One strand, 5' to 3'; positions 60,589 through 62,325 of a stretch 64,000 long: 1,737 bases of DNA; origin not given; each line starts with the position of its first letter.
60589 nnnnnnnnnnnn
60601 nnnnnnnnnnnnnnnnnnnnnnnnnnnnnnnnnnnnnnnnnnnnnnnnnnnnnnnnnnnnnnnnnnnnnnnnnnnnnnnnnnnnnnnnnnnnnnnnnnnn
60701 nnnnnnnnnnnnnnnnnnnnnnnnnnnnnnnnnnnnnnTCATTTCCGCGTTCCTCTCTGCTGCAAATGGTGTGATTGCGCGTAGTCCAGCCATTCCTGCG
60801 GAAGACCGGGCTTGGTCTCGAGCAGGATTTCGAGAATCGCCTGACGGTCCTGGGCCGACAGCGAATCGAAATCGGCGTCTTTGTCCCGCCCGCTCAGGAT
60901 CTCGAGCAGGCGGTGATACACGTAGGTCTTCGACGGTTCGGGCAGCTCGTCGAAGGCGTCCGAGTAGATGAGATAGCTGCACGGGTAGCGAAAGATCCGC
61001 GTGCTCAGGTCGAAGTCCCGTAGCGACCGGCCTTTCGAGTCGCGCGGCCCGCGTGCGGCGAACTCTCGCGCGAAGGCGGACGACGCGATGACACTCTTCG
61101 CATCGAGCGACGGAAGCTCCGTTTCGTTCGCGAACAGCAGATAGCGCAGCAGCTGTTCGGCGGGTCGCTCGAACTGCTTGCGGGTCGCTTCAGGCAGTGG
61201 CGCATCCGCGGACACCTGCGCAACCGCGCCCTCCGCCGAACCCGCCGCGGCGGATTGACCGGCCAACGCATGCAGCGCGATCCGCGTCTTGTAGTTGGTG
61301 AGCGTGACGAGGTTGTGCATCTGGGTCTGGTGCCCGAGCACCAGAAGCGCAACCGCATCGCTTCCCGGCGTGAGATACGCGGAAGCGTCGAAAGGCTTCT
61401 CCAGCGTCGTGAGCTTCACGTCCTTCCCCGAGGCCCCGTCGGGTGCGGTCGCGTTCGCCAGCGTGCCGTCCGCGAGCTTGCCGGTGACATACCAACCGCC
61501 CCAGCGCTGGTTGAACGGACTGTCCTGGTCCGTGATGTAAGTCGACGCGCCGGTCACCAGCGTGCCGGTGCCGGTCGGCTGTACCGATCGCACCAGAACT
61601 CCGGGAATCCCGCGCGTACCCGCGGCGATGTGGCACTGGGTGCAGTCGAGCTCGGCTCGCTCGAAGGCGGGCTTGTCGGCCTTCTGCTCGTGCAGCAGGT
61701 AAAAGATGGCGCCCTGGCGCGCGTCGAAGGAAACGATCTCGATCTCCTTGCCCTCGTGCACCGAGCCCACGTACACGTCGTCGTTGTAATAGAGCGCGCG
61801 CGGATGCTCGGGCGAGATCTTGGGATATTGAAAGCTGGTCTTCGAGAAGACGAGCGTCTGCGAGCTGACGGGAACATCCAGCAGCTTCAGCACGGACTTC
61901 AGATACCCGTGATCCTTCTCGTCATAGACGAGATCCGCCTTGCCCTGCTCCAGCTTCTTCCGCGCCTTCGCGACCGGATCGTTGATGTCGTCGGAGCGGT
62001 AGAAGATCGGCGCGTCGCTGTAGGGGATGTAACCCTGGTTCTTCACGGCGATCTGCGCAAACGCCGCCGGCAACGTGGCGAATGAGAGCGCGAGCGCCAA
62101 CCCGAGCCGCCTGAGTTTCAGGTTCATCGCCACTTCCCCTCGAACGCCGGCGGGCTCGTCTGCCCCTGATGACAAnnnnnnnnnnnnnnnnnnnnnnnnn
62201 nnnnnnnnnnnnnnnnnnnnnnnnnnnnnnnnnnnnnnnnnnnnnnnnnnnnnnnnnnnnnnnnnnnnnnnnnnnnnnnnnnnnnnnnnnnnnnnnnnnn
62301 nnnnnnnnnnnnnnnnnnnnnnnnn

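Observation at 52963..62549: Co-directional cluster of 8 secreted genes: two c-type cytochromes, two tandem TlpA-thioredoxin fusion paralogues, a small secreted protein, two paralogous unknown proteins and a TonB-dependent receptor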

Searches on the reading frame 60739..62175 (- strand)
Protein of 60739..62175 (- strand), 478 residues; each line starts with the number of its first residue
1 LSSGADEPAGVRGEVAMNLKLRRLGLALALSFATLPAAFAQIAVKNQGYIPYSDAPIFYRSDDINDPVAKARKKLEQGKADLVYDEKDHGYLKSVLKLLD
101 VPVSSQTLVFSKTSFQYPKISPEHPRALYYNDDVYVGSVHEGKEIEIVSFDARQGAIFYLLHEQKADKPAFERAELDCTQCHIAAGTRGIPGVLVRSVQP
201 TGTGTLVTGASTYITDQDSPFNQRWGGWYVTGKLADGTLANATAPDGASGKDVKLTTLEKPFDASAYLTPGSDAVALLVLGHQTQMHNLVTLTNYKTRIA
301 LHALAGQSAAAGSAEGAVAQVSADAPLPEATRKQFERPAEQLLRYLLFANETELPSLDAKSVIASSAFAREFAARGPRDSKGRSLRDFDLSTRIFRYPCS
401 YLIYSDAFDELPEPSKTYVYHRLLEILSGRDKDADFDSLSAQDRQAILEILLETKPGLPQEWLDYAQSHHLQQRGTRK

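Call 3: search_protein_families(library=pfam, proteins=[window:60739-62175:-], max_evalue=0.01)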
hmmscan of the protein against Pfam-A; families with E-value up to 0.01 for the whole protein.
window:60739-62175:- (478 aa): 0 families

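Call 4: search_protein_families(library=ncbifam, proteins=[window:60739-62175:-], max_evalue=0.01)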
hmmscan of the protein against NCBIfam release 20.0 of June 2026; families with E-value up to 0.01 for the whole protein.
window:60739-62175:- (478 aa): 0 families

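Call 17: find_homologous_proteins(query=window:60739-62175:-)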
Query window:60739-62175:- (478 aa): 7895 proteins with E <= 0.001 among 8000 candidates; the best 120 are listed.
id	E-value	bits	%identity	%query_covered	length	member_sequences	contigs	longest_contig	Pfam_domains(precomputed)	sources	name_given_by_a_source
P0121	0.0e+0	1036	100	97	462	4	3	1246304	-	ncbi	ncbi:MAG: hypothetical protein WDO68_07060 [Gammaproteobacteria bacterium]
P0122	4.3e-280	947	91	97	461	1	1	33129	-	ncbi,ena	-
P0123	4.8e-279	944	91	97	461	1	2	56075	-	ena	-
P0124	3.3e-275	931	89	96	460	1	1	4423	-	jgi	jgi:hypothetical protein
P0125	6.9e-267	904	88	97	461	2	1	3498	-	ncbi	-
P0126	1.1e-257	873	86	94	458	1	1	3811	-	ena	-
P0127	4.2e-255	865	84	97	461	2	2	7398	-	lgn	-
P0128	3.9e-254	861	83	97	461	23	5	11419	-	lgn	-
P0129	9.5e-253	857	81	96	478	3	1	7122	-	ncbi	-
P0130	3.3e-252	855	81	96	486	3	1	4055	-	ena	-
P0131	2.3e-249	846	81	97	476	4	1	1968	-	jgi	jgi:hypothetical protein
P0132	6.7e-247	838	80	96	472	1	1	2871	-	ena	-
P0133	3.3e-245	832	79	96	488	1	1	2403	-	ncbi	-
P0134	6.6e-245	831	81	95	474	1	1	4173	-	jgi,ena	-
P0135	2.2e-244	829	81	96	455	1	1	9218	-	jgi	jgi:hypothetical protein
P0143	1.4e-233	794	78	93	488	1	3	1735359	-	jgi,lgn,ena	-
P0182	6.7e-205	699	70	94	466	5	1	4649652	-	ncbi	ncbi:MAG: hypothetical protein WDO72_02610 [Pseudomonadota bacterium]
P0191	1.5e-201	688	69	91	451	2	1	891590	-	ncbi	ncbi:MAG: hypothetical protein WDO12_08365 [Pseudomonadota bacterium]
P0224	1.5e-196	672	68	92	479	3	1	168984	-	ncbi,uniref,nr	ncbi:hypothetical protein CSC62_04535 [Pseudoxanthomonas jiangsuensis]|uniref:hypothetical protein n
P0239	9.0e-196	669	68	91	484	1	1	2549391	-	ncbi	ncbi:MAG: hypothetical protein QM761_14625 [Pseudoxanthomonas sp.]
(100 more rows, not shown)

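Call 19: find_encoding_contigs(protein=P0224, flank=10000, max_places=2)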
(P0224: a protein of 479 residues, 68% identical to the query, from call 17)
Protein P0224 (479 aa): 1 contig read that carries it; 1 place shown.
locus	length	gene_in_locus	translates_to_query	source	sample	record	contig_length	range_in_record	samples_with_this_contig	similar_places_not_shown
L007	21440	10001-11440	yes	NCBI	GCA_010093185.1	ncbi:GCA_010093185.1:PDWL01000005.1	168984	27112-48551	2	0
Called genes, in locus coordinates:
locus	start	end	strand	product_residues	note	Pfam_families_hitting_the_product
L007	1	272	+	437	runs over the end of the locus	PF05201:GlutR_N, PF01488:Shikimate_DH, PF00745:GlutR_dimer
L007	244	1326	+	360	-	PF03462:PCRF, PF00472:RF-1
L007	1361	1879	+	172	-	PF00994:MoCF_biosynth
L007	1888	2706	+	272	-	PF03976:PPK2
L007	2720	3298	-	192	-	PF08534:Redoxin, PF00578:AhpC-TSA, PF00085:Thioredoxin (weak), PF13098:Thioredoxin_2 (weak), PF13905:Thioredoxin_8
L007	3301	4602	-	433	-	PF03631:Virul_fac_BrkB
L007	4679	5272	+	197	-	PF03358:FMN_red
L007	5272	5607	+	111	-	PF09842:DUF2069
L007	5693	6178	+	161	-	PF00710:Asparaginase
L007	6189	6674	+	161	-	PF04073:tRNA_edit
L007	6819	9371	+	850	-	PF07715:Plug, PF00593:TonB_dep_Rec_b-barrel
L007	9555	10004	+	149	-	PF02276:CytoC_RC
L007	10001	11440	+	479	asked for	-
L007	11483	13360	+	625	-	PF00578:AhpC-TSA, PF08534:Redoxin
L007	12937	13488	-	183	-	PF01883:FeS_assembly_P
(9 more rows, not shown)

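Call 20: find_encoding_contigs(protein=P0182, flank=10000, max_places=2)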
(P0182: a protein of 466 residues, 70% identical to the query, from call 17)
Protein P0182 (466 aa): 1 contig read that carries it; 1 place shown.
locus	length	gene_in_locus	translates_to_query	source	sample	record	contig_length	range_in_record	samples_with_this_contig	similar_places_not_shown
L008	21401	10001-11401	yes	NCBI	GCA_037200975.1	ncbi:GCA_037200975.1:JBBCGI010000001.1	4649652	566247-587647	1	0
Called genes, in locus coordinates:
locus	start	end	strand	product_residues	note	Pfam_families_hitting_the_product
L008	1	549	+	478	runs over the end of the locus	PF07396:Porin_O_P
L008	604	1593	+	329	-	PF01547:SBP_bac_1, PF13531:SBP_bac_11, PF13343:SBP_bac_6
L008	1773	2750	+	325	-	PF00126:HTH_1, PF03466:LysR_substrate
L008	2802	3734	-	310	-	PF01545:Cation_efflux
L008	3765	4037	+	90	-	PF02583:Trns_repr_metal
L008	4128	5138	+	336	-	PF13531:SBP_bac_11, PF01547:SBP_bac_1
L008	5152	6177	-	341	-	PF14226:DIOX_N, PF03171:2OG-FeII_Oxy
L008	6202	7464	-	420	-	PF01244:Peptidase_M19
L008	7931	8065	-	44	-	-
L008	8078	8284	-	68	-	-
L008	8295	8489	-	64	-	-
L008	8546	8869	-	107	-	-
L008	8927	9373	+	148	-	PF11412:DsbD_N (weak)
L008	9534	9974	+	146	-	PF02276:CytoC_RC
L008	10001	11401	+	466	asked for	-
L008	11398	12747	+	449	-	PF08534:Redoxin, PF00578:AhpC-TSA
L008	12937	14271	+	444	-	PF00255:GSHPx (weak), PF00578:AhpC-TSA, PF08534:Redoxin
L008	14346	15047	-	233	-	PF01292:Ni_hydr_CYTB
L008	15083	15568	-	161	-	PF01322:Cytochrom_C_2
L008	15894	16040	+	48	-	-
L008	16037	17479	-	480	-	PF00753:Lactamase_B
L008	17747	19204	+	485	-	PF01266:DAO (weak), PF07992:Pyr_redox_2, PF13454:NAD_binding_9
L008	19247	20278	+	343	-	PF13531:SBP_bac_11, PF01547:SBP_bac_1, PF13343:SBP_bac_6 (weak)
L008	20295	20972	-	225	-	PF00072:Response_reg, PF00486:Trans_reg_C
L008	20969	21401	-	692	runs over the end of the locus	PF00672:HAMP, PF13188:PAS_8 (faint), PF08448:PAS_4 (weak), PF00512:HisKA, PF02518:HATPase_c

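Call 24: search_solved_structures(query=window:60739-62175:-, max_evalue=10)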
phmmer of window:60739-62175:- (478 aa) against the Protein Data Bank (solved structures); distinct sequences matched with E-value up to 10: 1.
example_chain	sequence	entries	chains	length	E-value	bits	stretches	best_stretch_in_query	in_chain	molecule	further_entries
3bed_A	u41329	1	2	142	1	11.2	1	230-262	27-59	PTS system, IIA component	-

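Call 31: find_related_loci(query=A2, collection=metagenome_contigs, flank=10000)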
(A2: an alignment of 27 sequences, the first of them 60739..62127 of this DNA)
Query A2 (462 aa) in metagenome_contigs; peptide patterns used: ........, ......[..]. (x = any residue, [..] = any of these).
600 stretches matched a pattern (row limit reached: there are more); 542 encode a relative of the query (tblastn E <= 1e-3); the best 80 are kept; 80 distinct loci.
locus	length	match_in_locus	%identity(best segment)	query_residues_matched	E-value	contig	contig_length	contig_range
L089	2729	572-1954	91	1-462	0e+0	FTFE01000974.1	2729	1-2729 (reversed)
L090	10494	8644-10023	90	1-461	0e+0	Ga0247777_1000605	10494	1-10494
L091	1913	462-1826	81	1-456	0e+0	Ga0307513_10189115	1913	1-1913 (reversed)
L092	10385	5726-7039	76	14-454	0e+0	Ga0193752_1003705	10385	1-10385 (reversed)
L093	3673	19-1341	71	4-456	0e+0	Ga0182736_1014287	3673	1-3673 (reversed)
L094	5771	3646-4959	70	2-455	0e+0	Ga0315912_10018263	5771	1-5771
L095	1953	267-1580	68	4-456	0e+0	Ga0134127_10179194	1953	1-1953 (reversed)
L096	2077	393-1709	69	21-456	0e+0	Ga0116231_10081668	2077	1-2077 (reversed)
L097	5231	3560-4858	67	8-456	0e+0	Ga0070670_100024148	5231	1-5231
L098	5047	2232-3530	67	8-456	0e+0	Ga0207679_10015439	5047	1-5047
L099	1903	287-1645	66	8-455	0e+0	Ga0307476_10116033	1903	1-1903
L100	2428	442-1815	67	6-462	0e+0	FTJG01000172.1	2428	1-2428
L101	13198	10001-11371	67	1-455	0e+0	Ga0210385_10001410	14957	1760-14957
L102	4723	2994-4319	69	22-456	0e+0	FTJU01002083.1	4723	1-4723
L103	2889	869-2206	68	14-456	0e+0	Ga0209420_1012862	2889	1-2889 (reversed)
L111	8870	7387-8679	68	24-456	0e+0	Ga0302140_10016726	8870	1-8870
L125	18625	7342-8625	66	15-456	0e+0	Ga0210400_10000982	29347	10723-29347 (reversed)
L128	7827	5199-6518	65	24-462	0e+0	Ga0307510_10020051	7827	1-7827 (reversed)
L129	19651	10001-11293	66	25-461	0e+0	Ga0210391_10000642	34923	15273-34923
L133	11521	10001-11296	65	22-455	0e+0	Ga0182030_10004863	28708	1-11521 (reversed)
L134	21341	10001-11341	63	8-456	0e+0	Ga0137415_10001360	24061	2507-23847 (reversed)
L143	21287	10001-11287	64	7-456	0e+0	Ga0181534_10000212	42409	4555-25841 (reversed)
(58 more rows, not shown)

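Call 36: predict_structure(alignment_id=A2)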
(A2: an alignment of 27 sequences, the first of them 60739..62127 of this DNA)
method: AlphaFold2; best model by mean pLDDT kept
length: 462 residues; sequences in the alignment: 27
mean_pLDDT: 62.2   pTM: 0.59
mean pLDDT of the five models: 62.2, 61.9, 61.5, 59.5, 57.1
residues with pLDDT >= 90: 43; 70-90: 142; 50-70: 129; < 50: 148
segments of 3 or more residues with pLDDT < 50: 14-16, 18-44, 91-110, 159-182, 193-224, 248-254, 296-308, 334-336, 338-341, 377-380, 459-462
pLDDT, mean of each block of 10 residues (from residue 1): 53 47 23 27 59 89 89 82 75 38 36 65 71 65 80 71 30 28 49 41 38 41 54 58 54 51 62 66 71 50 47 82 76 53 63 72 86 60 70 82 93 84 83 90 92 73 30
secondary structure, 60 per line:
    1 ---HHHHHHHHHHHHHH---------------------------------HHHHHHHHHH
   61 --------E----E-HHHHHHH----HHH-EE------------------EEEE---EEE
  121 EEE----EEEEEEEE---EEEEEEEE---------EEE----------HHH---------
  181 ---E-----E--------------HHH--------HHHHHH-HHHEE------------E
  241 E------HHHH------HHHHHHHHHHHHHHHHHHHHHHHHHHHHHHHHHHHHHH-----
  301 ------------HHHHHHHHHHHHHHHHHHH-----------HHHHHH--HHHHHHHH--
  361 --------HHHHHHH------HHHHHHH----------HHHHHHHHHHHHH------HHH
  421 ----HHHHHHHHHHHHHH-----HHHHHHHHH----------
elements in order: H4-17 H51-60 H76-82 E111-114 E118-123 E128-135 E139-146 E156-158 H216-221 H248-251 H258-295 H313-331 H343-348 H351-358 H369-375 H382-388 H399-411 H425-438 H444-452

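Call 39: search_protein_families(library=pfam, proteins=[L111:6279-6827:+, L133:7596-8039:+, L128:3152-4204:+, L134:5471-6763:-, L129:3193-4599:+], max_evalue=0.01)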
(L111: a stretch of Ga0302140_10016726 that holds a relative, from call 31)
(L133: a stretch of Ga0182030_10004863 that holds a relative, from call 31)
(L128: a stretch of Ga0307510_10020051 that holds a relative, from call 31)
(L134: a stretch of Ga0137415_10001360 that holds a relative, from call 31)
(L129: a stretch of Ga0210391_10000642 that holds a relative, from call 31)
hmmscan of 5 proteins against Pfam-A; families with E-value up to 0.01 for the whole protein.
L111:6279-6827:+ (182 aa): 1 family
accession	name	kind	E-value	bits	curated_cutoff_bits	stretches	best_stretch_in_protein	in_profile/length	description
PF11412.14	DsbD_N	-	5.8e-14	52.6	25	1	60-171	16-114/119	Thiol:disulfide interchange protein DsbD, N-terminal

L133:7596-8039:+ (147 aa): 1 family
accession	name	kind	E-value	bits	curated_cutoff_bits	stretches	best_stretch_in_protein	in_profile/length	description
PF07452.17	CHRD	-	1.4e-30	107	24.1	1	32-143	2-117/117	CHRD domain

L128:3152-4204:+ (350 aa): 3 families
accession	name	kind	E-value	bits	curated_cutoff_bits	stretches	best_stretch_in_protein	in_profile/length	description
PF03466.25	LysR_substrate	-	1.1e-34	120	28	1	104-308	3-207/209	LysR substrate binding domain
PF00126.33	HTH_1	-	3.5e-15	56.1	26.6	1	17-71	1-53/60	Bacterial regulatory helix-turn-helix protein, lysR family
PF12802.13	MarR_2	-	8.6e-05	23.1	27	1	15-56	3-46/61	MarR family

L134:5471-6763:- (430 aa): 1 family
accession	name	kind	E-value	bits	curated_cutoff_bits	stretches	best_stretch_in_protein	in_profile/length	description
PF01244.27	Peptidase_M19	-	2.9e-92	309.7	26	1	54-421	5-319/319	Membrane dipeptidase (Peptidase family M19)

L129:3193-4599:+ (468 aa): 4 families
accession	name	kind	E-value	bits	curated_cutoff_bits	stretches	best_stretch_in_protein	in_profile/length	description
PF13454.12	NAD_binding_9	-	5e-37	127.7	21.8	1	9-158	1-154/155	FAD-NAD(P)-binding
PF07992.20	Pyr_redox_2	-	1.7e-08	34.6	26.1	1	7-221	2-173/291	Pyridine nucleotide-disulphide oxidoreductase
PF13434.12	Lys_Orn_oxgnase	-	0.00012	21.8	21.3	0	143-230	142-227/339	L-lysine 6-monooxygenase/L-ornithine 5-monooxygenase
PF01266.30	DAO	-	0.00013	22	27.9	1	8-46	2-37/353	FAD dependent oxidoreductase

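Call 51: search_protein_families(library=ncbifam, proteins=[L128:3152-4204:+, L008:4128-5138:+, L111:6279-6827:+, L133:7596-8039:+, L143:13824-14540:+], max_evalue=0.001)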
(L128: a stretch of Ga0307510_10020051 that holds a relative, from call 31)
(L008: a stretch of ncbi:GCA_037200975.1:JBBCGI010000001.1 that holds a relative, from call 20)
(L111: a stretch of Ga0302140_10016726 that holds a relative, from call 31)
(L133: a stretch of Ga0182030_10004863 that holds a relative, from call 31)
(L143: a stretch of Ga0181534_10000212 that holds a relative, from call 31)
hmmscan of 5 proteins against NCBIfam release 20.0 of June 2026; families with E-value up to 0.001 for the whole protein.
L128:3152-4204:+ (350 aa): 50 families (the best 25 are shown)
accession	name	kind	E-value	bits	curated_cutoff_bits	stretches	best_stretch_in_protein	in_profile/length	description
NF009326.0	PRK12681.1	equivalog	1.7e-111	372.8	436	1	15-335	1-321/324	HTH-type transcriptional regulator CysB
NF009327.0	PRK12684.1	subfamily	3.7e-100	335.2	402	1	15-323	1-309/313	CysB family HTH-type transcriptional regulator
NF009324.0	PRK12679.1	equivalog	9.9e-79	264.7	491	1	15-327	1-313/316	HTH-type transcriptional regulator Cbl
NF009325.0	PRK12680.1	equivalog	6.2e-74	249.2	482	1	15-317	1-303/327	LysR family transcriptional regulator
NF053705.1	TransRegGltCGpos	equivalog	1.8e-36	125.9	350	1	15-273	1-257/300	glutamate biosynthesis transcriptional regulator GltC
NF040786.1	LysR_Sec_metab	equivalog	8e-32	110.4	250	1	15-267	1-255/298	selenium metabolism-associated LysR family transcriptional regulator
NF008416.0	PRK11242.1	equivalog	5e-31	108.1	277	1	15-284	1-266/300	transcriptional regulator CynR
NF045775.1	acetoin_reg_AlsR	exception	8.1e-31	107.6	430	1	15-260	1-245/290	acetoin biosynthesis transcriptional regulator AlsR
TIGR03339.1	phn_lysR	subfamily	2.8e-29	102.3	341.1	1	19-269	1-246/279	aminoethylphosphonate catabolism associated LysR family transcriptional regulator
NF045990.1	TransRegCbbRRhodb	equivalog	1.2e-27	96.8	450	1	14-278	5-269/304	LysR family regulator CbbR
NF008722.0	PRK11716.1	equivalog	3e-26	92.1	246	1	15-268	1-252/293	HTH-type transcriptional activator IlvY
NF047354.1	trans_reg_GltC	equivalog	4.6e-25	88.7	300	1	15-274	1-254/290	glutamate biosynthesis transcriptional regulator GltC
NF008361.0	PRK11151.1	equivalog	4.3e-24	85.3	329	1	15-294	1-278/305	DNA-binding transcriptional regulator OxyR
NF047520.1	trans_act_CidR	equivalog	1e-23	84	415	1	15-274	1-257/292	cidABC operon transcriptional activator CidR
NF007385.0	PRK09906.1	equivalog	1.6e-23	83.3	356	1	15-258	1-242/296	DNA-binding transcriptional regulator HcaR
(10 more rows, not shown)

L008:4128-5138:+ (336 aa): 3 families
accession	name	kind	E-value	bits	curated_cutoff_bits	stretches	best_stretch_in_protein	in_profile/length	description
TIGR00971.1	3a0106s03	subfamily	4.9e-123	410.4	155.5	1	21-331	6-315/315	sulfate ABC transporter substrate-binding protein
NF008106.0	PRK10852.1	subfamily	2.8e-121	404.6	308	1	22-336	21-337/338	thiosulfate ABC transporter substrate-binding protein CysP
NF008022.0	PRK10752.1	subfamily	1.2e-109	366.7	288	1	5-331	4-326/329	sulfate ABC transporter substrate-binding protein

L111:6279-6827:+ (182 aa): 0 families

L133:7596-8039:+ (147 aa): 0 families

L143:13824-14540:+ (238 aa): 10 families
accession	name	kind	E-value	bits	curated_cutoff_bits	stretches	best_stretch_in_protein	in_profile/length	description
NF009668.0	PRK13189.1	equivalog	1.7e-64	217.1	211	1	16-207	7-201/224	peroxiredoxin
NF009669.0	PRK13190.1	equivalog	4e-56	189.4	261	1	17-207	1-188/203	putative peroxiredoxin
NF009670.0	PRK13191.1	equivalog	1.7e-43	148.7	374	1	21-212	9-203/215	putative peroxiredoxin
NF010122.0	PRK13599.1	equivalog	1.2e-41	142.6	456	1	30-206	18-197/220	peroxiredoxin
NF040737.1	peroxi_PrxU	equivalog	1.2e-26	93.9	270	1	12-194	29-215/233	thioredoxin-dependent peroxiredoxin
NF011576.0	PRK15000.1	subfamily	6.8e-25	87.9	301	1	24-193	7-181/200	peroxiredoxin C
TIGR03137.1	AhpC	equivalog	1.2e-19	70.8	272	1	46-194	32-177/187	alkyl hydroperoxide reductase subunit C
NF006960.0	PRK09437.1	equivalog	1.1e-10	41.6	140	1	18-124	3-103/156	thioredoxin-dependent thiol peroxidase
NF053650.1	PerredPrxQDein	equivalog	4.7e-10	39.6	260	1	26-123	2-92/148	thioredoxin-dependent peroxiredoxin PrxQ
NF002854.0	PRK03147.1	subfamily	2.2e-08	34.2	170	1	19-156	36-159/176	thiol-disulfide oxidoreductase ResA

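Call 54: search_dna_similar(query=window:60739-62127:-, collection=plasmids, mode=protein, max_rows=15)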
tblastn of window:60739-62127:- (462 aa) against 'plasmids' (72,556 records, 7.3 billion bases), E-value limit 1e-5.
No match.

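Call 61: find_encoding_contigs(protein=P0143, flank=10000, max_places=1)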
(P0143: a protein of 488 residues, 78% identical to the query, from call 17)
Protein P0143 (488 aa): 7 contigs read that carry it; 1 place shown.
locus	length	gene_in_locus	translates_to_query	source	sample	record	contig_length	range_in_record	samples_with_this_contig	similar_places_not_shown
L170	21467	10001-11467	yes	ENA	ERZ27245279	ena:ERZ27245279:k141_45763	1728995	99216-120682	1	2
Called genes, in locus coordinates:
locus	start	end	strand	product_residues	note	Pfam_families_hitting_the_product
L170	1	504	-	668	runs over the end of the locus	PF00361:Proton_antipo_M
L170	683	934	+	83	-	PF19839:RHH_9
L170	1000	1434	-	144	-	-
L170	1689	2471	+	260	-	PF10670:DUF4198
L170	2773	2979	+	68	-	PF01323:DSBA (weak)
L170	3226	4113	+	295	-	PF00126:HTH_1, PF03466:LysR_substrate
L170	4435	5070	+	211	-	PF00578:AhpC-TSA, PF08534:Redoxin, PF10417:1-cysPrx_C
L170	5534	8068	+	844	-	PF07715:Plug, PF00593:TonB_dep_Rec_b-barrel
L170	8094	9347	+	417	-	PF01266:DAO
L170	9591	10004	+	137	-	PF02276:CytoC_RC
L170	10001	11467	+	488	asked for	-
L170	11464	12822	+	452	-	PF00578:AhpC-TSA, PF08534:Redoxin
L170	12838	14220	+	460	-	PF08534:Redoxin, PF00578:AhpC-TSA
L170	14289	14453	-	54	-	-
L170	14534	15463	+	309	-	PF00753:Lactamase_B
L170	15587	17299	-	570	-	PF03929:PepSY_TM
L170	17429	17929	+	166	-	PF20349:DUF6644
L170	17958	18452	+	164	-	PF20349:DUF6644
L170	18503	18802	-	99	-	-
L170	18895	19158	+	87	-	PF02604:PhdYeFM_antitox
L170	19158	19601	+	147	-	PF01850:PIN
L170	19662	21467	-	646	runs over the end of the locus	PF07715:Plug, PF00593:TonB_dep_Rec_b-barrel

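Call 62: find_encoding_contigs(protein=P0191, flank=10000, max_places=1)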
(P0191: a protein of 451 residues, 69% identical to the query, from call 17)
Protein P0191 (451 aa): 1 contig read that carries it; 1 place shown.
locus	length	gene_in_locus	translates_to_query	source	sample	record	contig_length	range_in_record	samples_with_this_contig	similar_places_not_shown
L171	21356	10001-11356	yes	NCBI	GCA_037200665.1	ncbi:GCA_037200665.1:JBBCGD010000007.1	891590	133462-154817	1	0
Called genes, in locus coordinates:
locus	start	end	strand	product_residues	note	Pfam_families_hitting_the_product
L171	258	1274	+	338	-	PF01476:LysM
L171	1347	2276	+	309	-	PF02481:DNA_processg_A, PF17782:WHD_DprA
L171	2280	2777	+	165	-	PF04361:DUF494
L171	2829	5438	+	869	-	-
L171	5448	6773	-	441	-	PF12698:ABC2_membrane_3, PF01061:ABC2_membrane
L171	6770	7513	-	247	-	PF00005:ABC_tran, PF13304:AAA_21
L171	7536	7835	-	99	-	PF01022:HTH_5 (weak), PF13601:HTH_34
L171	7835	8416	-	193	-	-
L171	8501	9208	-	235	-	PF01738:DLH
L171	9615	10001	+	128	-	PF02276:CytoC_RC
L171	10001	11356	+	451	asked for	-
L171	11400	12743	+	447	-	PF00578:AhpC-TSA, PF08534:Redoxin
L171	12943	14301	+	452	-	PF00578:AhpC-TSA, PF08534:Redoxin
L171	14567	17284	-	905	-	PF07715:Plug, PF00593:TonB_dep_Rec_b-barrel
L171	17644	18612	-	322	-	-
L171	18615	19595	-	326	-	-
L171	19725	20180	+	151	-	PF19649:DUF6152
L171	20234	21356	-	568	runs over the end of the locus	PF00155:Aminotran_1_2, PF00266:Aminotran_5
